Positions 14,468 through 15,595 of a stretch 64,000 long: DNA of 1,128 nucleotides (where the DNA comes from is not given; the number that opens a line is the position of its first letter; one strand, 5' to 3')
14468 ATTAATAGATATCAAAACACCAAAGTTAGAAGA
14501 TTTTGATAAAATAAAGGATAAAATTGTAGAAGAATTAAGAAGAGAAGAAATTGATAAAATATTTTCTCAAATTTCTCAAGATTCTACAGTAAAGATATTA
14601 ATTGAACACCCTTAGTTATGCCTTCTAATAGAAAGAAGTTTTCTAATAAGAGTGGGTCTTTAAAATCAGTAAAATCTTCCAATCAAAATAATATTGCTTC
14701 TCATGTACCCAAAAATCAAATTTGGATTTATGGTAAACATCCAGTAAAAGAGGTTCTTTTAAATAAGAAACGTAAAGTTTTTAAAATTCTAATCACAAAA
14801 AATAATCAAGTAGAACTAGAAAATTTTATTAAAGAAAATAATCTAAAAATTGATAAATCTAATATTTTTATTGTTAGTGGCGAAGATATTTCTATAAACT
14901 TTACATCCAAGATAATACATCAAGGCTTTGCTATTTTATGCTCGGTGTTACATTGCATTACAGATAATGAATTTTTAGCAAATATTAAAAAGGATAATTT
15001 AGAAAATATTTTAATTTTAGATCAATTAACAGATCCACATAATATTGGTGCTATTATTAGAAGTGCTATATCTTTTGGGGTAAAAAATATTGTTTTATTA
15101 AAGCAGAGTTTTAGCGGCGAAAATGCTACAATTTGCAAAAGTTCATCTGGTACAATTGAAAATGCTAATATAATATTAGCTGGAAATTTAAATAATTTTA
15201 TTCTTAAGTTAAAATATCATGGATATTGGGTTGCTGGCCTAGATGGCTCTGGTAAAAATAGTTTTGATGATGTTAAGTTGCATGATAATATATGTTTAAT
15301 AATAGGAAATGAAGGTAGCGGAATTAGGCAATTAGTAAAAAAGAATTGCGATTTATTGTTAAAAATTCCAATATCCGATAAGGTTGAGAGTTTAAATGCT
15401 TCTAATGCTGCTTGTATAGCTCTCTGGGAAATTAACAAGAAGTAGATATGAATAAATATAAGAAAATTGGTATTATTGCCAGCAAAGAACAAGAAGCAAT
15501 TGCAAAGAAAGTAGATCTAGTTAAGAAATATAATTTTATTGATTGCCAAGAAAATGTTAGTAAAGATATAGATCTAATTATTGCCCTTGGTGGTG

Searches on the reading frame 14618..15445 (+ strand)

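Call 12: search_protein_families(library=pfam, proteins=[window:14618-15445:+], max_evalue=0.0001)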
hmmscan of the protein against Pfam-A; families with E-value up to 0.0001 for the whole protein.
window:14618-15445:+ (275 aa): 2 families
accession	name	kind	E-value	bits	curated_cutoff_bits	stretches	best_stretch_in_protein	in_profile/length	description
PF00588.24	SpoU_methylase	-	1.5e-36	126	29.7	1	131-270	3-142/142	SpoU rRNA Methylase family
PF08032.17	SpoU_sub_bind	-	4e-05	24.3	22.8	0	36-80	1-48/76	RNA 2'-O ribose methyltransferase substrate binding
